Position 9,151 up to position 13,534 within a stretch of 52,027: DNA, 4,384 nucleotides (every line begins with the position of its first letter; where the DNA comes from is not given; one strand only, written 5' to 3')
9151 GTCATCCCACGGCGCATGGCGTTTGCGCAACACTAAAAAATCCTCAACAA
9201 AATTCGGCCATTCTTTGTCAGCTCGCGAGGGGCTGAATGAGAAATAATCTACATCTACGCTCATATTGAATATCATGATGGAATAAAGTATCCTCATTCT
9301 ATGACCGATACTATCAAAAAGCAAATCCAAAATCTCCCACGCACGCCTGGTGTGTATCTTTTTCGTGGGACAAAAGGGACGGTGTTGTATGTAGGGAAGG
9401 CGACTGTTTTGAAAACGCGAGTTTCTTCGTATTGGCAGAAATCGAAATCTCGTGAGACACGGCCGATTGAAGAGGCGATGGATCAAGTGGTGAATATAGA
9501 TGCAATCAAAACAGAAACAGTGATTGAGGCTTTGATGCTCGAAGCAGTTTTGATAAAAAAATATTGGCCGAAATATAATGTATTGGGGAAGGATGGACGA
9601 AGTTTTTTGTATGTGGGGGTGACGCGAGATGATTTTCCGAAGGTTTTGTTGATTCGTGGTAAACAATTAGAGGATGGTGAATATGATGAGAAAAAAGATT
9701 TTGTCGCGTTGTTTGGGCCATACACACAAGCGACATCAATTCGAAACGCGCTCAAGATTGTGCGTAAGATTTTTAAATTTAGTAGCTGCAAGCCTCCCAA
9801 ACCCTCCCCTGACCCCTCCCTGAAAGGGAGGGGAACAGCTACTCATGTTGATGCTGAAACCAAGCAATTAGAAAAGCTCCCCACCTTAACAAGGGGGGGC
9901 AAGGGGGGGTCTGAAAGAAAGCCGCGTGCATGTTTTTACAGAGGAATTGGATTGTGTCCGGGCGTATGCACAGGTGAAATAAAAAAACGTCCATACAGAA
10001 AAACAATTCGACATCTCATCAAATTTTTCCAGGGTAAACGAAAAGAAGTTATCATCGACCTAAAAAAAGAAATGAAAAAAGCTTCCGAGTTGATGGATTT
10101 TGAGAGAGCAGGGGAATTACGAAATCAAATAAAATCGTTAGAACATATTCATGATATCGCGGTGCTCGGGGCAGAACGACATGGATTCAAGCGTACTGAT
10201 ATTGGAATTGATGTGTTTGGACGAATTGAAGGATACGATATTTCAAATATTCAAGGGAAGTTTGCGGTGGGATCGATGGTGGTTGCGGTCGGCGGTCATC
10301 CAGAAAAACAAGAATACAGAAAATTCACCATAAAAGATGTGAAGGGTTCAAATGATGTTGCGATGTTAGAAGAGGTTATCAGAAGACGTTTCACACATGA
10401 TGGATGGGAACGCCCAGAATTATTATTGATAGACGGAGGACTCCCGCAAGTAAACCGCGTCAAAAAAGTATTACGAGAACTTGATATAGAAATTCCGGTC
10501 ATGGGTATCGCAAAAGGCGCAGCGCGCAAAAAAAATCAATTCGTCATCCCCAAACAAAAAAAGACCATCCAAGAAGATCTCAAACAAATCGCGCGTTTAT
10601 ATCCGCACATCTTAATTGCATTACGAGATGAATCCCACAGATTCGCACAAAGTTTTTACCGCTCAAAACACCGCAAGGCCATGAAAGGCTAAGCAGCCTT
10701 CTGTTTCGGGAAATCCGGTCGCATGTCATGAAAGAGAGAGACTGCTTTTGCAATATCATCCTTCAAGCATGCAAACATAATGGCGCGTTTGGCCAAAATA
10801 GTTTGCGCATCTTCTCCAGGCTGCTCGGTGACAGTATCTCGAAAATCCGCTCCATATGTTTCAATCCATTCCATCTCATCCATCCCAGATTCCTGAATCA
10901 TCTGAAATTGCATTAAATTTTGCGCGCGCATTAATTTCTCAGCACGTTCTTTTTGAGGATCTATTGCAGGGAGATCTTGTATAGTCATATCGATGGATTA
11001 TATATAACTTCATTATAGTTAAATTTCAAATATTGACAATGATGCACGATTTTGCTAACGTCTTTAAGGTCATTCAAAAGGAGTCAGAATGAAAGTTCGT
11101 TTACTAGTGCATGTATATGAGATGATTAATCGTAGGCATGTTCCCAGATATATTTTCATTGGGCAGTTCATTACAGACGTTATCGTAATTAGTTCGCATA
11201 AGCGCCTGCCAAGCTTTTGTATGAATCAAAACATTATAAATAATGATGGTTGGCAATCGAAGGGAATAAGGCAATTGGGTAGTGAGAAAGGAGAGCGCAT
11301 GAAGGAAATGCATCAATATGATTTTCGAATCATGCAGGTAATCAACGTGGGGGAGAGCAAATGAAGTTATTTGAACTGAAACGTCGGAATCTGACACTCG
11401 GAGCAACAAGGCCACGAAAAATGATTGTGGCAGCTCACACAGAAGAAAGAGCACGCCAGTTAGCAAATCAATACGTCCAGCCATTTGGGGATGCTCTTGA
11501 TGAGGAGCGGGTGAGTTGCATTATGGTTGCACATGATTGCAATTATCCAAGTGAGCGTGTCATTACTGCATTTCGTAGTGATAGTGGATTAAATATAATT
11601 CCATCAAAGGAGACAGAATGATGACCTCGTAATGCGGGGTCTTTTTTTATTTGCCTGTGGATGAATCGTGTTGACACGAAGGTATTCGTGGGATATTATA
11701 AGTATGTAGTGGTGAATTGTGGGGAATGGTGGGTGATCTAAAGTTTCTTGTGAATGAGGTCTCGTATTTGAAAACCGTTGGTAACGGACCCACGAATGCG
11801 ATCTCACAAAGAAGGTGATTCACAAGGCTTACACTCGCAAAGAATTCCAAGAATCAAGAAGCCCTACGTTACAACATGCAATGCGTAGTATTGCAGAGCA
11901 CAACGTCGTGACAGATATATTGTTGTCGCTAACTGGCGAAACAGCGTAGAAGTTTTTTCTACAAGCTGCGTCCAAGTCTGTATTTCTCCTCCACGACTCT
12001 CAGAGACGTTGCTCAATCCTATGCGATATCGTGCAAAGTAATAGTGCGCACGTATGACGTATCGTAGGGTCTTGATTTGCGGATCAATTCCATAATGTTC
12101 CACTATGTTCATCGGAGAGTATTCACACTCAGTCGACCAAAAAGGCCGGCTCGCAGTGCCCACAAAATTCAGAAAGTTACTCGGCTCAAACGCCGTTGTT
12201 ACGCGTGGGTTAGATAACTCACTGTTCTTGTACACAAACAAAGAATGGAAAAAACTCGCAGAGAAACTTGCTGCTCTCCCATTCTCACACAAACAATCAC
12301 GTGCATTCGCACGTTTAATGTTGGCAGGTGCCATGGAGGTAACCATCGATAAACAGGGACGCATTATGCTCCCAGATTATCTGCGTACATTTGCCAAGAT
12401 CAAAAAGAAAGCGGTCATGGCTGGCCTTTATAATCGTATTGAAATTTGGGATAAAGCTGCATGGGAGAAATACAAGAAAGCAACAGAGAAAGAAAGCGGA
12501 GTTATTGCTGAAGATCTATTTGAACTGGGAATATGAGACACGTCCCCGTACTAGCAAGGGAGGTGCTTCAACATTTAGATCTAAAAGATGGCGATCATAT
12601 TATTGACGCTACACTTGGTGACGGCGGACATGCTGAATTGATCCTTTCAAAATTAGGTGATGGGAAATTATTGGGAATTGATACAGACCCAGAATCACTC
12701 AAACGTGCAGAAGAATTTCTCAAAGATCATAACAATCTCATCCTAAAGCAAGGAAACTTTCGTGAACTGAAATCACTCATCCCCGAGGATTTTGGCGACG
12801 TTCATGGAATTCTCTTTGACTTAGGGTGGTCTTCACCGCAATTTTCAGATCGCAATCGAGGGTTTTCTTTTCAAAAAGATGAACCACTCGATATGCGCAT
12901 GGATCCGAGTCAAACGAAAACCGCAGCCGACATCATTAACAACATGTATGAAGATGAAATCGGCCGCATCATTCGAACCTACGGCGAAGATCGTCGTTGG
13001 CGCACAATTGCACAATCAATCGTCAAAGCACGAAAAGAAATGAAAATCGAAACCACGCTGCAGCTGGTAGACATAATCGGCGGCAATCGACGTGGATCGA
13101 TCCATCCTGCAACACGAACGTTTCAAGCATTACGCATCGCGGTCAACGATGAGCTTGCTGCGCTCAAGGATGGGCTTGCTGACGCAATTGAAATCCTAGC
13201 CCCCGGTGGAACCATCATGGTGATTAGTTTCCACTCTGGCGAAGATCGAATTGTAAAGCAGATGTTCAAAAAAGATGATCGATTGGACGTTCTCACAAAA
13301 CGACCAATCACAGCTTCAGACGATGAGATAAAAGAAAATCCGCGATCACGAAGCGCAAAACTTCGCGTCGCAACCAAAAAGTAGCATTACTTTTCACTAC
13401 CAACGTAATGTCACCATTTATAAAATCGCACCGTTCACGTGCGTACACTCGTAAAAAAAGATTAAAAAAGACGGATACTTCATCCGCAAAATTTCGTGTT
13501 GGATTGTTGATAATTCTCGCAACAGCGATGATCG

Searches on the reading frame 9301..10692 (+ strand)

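Call 76: search_protein_families(library=pfam, proteins=[window:9301-10692:+], max_evalue=0.00001)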
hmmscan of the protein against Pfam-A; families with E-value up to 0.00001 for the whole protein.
window:9301-10692:+ (463 aa): 3 families
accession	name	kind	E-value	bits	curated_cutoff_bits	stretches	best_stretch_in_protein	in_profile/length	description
PF08459.17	UvrC_RNaseH_dom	-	8.3e-41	139.9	22.3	1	306-449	10-158/159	UvrC RNAse H endonuclease domain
PF02151.25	UVR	-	6.7e-11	42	21.5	1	248-282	1-35/36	UvrB/uvrC motif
PF01541.30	GIY-YIG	-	5.4e-07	30.3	22.6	1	17-93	3-78/78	GIY-YIG catalytic domain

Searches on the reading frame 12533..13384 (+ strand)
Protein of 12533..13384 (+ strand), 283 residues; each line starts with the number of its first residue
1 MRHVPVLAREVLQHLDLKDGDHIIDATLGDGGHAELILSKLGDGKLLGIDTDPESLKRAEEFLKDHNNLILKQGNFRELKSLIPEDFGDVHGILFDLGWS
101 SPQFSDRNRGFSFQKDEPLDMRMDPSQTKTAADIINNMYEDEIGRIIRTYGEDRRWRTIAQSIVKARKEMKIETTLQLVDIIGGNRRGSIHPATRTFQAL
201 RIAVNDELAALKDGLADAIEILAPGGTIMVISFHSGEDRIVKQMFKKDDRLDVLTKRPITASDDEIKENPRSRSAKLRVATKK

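Call 76: search_protein_families(library=pfam, proteins=[window:12533-13384:+], max_evalue=0.00001)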
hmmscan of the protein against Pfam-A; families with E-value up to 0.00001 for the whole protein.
window:12533-13384:+ (283 aa): 1 family
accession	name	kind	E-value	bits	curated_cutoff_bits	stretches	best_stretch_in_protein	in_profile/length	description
PF01795.25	Methyltransf_5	-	2.5e-100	336.4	27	1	2-282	3-308/309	MraW methylase family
